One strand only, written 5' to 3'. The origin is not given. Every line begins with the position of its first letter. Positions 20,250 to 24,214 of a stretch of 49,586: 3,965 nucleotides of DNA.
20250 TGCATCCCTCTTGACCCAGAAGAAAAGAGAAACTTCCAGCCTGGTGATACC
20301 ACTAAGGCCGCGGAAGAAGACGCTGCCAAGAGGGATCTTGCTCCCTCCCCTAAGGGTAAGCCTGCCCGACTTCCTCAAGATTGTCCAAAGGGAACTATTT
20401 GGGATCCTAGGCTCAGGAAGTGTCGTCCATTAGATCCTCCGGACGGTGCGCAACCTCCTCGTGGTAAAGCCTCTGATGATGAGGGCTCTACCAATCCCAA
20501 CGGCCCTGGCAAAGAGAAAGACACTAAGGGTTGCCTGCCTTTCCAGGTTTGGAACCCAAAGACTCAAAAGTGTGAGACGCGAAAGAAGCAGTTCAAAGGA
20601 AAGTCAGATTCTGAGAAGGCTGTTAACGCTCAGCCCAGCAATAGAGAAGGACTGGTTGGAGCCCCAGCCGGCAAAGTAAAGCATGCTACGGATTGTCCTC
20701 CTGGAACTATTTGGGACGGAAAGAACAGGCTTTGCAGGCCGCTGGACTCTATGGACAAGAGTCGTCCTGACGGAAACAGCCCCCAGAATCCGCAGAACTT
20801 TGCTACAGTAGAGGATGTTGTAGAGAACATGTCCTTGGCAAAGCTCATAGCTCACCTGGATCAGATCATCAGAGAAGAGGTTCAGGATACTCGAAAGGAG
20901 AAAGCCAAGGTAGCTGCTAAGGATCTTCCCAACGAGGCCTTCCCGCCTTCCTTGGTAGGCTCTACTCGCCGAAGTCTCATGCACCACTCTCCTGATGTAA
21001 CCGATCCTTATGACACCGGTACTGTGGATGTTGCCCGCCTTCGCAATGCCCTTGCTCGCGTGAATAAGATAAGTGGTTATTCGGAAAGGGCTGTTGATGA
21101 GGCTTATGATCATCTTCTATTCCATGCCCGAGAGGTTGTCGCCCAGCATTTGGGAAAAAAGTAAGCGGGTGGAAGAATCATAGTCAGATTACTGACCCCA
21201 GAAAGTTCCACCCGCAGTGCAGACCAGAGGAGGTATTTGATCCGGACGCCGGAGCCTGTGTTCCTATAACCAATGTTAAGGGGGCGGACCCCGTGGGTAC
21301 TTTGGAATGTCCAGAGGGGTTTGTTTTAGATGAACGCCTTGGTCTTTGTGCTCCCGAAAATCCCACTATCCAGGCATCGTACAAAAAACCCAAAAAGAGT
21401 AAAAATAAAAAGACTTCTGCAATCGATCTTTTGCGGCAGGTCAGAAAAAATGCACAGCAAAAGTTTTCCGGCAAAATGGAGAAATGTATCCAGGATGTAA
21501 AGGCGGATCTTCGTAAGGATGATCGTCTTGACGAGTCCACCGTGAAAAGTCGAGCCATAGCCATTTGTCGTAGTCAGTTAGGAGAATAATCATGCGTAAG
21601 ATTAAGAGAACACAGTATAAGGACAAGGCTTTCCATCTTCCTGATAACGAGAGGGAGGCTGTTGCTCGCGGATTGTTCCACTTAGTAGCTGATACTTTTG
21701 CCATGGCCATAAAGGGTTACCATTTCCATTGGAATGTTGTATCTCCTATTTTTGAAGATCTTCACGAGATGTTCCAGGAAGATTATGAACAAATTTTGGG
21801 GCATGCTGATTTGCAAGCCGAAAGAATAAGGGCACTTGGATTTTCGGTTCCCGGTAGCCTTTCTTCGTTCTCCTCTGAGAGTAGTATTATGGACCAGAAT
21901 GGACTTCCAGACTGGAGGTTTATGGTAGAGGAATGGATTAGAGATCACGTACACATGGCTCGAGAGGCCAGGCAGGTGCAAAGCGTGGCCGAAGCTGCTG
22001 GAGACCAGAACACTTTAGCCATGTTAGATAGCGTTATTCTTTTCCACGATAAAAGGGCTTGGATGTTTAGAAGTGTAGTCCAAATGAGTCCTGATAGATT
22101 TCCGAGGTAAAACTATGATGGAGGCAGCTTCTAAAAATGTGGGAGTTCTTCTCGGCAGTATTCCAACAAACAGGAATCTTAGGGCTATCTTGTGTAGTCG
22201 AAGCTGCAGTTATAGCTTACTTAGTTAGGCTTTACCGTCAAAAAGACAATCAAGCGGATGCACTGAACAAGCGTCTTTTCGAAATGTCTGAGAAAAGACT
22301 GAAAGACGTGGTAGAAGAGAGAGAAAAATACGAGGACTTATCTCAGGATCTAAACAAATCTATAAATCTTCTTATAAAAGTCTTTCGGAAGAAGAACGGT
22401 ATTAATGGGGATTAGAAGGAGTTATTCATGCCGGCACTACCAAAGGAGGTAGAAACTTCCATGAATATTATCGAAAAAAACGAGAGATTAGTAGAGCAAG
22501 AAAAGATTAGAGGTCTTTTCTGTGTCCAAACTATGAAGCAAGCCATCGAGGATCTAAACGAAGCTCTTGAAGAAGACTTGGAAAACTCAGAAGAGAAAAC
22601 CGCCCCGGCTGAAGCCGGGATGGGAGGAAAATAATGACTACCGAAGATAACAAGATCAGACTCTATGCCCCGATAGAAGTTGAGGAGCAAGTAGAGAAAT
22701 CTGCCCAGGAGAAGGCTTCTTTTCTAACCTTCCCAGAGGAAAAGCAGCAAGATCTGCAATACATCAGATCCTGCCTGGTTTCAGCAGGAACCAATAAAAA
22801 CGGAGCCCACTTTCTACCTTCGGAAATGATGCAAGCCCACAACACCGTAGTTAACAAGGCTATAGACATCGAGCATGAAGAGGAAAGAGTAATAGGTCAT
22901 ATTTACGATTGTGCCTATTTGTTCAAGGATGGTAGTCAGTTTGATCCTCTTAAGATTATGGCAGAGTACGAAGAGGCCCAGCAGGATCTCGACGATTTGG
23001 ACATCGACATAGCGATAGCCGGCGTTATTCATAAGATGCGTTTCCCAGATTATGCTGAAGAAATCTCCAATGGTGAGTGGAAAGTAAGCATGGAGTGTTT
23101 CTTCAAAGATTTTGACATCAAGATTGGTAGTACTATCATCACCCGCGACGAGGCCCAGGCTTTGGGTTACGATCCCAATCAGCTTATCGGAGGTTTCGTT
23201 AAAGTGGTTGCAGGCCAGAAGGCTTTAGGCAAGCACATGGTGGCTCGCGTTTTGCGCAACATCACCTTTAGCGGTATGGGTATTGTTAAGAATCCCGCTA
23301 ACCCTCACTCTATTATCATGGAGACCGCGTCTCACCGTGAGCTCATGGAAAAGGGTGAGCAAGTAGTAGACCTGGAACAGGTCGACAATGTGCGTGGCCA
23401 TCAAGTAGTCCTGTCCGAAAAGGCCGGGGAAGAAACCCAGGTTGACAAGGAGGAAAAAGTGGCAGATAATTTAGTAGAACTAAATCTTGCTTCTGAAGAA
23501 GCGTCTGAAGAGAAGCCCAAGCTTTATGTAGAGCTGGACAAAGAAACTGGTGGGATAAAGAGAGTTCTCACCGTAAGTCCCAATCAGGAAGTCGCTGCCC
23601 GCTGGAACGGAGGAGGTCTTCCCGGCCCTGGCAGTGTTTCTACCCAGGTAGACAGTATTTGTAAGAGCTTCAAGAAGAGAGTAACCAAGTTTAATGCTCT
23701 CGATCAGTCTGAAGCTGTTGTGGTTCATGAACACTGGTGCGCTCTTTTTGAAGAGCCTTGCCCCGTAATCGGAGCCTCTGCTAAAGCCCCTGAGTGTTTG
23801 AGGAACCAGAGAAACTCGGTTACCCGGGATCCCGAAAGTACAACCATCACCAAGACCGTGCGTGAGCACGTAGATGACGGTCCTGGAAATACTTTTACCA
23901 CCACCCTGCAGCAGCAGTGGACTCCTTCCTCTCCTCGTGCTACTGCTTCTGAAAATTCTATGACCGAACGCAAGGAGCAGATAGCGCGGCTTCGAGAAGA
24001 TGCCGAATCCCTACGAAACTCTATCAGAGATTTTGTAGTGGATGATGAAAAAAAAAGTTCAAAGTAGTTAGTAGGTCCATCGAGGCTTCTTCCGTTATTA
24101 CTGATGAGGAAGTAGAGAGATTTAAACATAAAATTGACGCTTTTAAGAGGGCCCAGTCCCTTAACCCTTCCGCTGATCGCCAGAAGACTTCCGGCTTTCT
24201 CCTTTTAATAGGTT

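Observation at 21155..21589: Candidate -1 programmed frameshift (A_AAA_AAG plus 10-bp stem) extends the 878-aa Cys-repeat protein by 142 aa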

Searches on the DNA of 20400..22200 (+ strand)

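Call 6: search_dna_similar(query=window:20400-22200:+, collection=phages, mode=distant, max_rows=30)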
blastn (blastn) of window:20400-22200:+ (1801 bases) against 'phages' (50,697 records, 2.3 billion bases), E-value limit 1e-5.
No match.
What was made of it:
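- Tried and rejected: blastn of the region against 50,697 phage records: no match (call 6).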

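Call 54: search_rna_families(source=window, start=20900, end=21700, threshold=evalue, max_evalue=1)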
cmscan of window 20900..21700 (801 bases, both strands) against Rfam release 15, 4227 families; matches with E-value up to 1: 1.
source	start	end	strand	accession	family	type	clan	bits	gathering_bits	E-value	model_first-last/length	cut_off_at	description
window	21379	21487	+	RF02747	FtrA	Gene; sRNA;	-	22.9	134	0.89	1-111/111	no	Francisella sRNA A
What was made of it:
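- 21165..21215 (+): Stimulatory stem-loop: 10-bp stem 21165-21174 / 21206-21215 with inner hairpin 21183-21187 / 21192-21196. No Rfam family (call 54)
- Tried and rejected: Rfam scan of the junction: no frameshift-element family, only a chance sRNA hit at E 0.89 (call 54).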

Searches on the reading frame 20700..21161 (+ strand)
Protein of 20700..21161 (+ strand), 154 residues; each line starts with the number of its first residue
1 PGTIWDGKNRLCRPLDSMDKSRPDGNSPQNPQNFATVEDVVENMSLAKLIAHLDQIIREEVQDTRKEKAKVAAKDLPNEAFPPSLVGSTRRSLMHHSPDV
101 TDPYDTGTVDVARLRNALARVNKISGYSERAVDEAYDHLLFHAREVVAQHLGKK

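Call 7: find_related_loci(query=window:20700-21161:+, collection=viral_contigs, flank=4000)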
Query window:20700-21161:+ (154 aa) in viral_contigs; peptide patterns used: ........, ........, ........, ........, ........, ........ (x = any residue, [..] = any of these).
10 stretches matched a pattern; 4 encode a relative of the query (tblastn E <= 1e-3); 4 distinct loci.
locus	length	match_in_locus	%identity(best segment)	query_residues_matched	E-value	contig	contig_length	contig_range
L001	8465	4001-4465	70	1-153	5e-73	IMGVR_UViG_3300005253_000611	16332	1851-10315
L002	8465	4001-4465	70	1-153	3e-73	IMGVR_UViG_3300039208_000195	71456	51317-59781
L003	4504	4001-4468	69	3-154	1e-71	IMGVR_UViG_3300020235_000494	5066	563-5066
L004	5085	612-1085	68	1-154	4e-71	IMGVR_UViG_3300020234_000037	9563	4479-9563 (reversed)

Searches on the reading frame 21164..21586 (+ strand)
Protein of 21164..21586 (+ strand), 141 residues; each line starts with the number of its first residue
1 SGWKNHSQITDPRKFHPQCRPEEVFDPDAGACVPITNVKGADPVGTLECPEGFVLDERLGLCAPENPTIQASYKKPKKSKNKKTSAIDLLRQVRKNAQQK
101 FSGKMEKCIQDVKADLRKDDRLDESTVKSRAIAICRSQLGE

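Call 5: search_protein_families(library=pfam, proteins=[window:21164-21586:+], max_evalue=0.01)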
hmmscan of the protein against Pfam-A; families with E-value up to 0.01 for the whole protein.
window:21164-21586:+ (141 aa): 1 family
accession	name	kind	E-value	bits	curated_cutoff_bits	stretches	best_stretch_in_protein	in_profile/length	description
PF01607.29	CBM_14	-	0.00054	20.5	22.1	0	14-38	26-50/53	Chitin binding Peritrophin-A domain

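Call 15: search_protein_families(library=phrogs, proteins=[window:21164-21586:+], max_evalue=0.001)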
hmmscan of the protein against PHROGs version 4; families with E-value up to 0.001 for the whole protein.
window:21164-21586:+ (141 aa): 0 families

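Call 60: search_protein_families(library=ncbifam, proteins=[window:21164-21586:+], max_evalue=0.01)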
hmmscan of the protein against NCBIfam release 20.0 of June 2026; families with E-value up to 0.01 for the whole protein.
window:21164-21586:+ (141 aa): 0 families

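Call 74: predict_structure(alignment_id=A5)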
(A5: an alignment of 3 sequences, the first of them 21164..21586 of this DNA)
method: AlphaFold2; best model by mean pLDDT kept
length: 141 residues; sequences in the alignment: 3
mean_pLDDT: 61.5   pTM: 0.28
mean pLDDT of the five models: 61.5, 61.4, 60.5, 60.4, 58.7
residues with pLDDT >= 90: 0; 70-90: 46; 50-70: 53; < 50: 42
segments of 3 or more residues with pLDDT < 50: 1-14, 37-48, 68-83
pLDDT, mean of each block of 10 residues (from residue 1): 37 57 70 60 47 62 55 43 57 56 77 78 81 82 50
secondary structure, 60 per line:
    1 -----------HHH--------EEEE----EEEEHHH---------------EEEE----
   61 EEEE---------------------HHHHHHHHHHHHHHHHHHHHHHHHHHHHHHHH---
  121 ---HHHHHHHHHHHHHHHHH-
elements in order: E23-26 E31-34 E53-56 E61-64 H86-117 H124-140
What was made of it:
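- Tried and rejected: AlphaFold2 of the extension with a 3-sequence alignment: pLDDT 61.5, too weak for a fold search, so none was run (call 74).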

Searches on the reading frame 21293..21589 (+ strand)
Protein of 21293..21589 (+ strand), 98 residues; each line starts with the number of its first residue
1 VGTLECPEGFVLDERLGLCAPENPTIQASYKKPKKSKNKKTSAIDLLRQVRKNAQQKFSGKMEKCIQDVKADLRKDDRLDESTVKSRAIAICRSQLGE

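Call 69: find_encoding_contigs(protein=window:21293-21589:+, flank=1500, max_places=10)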
Protein window:21293-21589:+ (98 aa): no gene with exactly this product is on record in the collection.

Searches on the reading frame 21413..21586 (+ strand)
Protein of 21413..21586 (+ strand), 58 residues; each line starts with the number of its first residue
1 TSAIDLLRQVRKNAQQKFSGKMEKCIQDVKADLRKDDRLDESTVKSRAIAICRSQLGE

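Call 51: search_protein_representatives(protein=window:21413-21586:+)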
Query: 58 residues. Proteins with E-value up to 0.001 (for the whole library): 8; up to 1e-10: 3; up to 1e-30: 0. The best 8 are listed.
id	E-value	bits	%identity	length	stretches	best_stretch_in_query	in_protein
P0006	2.1e-28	111.5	100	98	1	1-58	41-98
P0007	7.8e-14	66.3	70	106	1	3-58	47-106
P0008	5.6e-12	60.6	58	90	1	2-58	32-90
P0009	1.8e-05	40.4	52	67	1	13-56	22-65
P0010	5.9e-05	38.8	28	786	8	12-47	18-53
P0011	9.4e-05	38.2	59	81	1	14-57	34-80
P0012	1.1e-04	38.0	51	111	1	12-58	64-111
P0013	9.9e-04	35.0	49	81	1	10-56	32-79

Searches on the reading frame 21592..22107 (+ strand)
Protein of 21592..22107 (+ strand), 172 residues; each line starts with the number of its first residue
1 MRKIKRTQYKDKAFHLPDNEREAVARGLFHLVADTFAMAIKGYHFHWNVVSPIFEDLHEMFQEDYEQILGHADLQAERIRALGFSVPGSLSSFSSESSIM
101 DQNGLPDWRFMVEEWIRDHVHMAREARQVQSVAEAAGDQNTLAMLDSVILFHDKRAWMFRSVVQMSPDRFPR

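Call 5: search_protein_families(library=pfam, proteins=[window:21592-22107:+], max_evalue=0.01)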
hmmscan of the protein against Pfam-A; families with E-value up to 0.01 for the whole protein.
window:21592-22107:+ (172 aa): 1 family
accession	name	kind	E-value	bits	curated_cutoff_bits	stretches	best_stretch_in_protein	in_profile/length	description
PF00210.30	Ferritin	-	9.1e-20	71.5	24.5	1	30-164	6-137/142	Ferritin-like domain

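Call 15: search_protein_families(library=phrogs, proteins=[window:21592-22107:+], max_evalue=0.001)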
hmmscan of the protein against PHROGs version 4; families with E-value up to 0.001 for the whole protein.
window:21592-22107:+ (172 aa): 1 family
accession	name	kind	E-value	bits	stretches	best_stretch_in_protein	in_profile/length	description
phrog_3636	-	DNA, RNA and nucleotide metabolism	5.5e-24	86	1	26-163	10-147/149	DNA binding protein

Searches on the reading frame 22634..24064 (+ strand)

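Call 5: search_protein_families(library=pfam, proteins=[window:22634-24064:+], max_evalue=0.01)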
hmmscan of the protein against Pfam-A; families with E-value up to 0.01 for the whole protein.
window:22634-24064:+ (477 aa): 0 families

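Call 15: search_protein_families(library=phrogs, proteins=[window:22634-24064:+], max_evalue=0.001)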
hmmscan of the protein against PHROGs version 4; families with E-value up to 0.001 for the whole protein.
window:22634-24064:+ (477 aa): 2 families
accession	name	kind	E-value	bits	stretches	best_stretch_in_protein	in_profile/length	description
phrog_16389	-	unknown function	2e-09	38.1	1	204-284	145-225/340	-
phrog_27806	-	other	6.6e-06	25.7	1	47-99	432-486/798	DNA methyltransferase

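Call 60: search_protein_families(library=ncbifam, proteins=[window:22634-24064:+], max_evalue=0.01)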
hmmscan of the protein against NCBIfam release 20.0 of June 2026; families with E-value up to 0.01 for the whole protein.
window:22634-24064:+ (477 aa): 2 families
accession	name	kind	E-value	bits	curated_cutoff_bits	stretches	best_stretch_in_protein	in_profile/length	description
TIGR04261.1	rSAM_GlyRichRpt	subfamily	0.0032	16.5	310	1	336-399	68-131/363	cyclophane-forming radical SAM/SPASM peptide maturase GrrM/OscB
NF041718.1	rSAM_phane_AMC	equivalog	0.0048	15.9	425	1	338-410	71-145/362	cyclophane-forming radical SAM peptide maturase AmcB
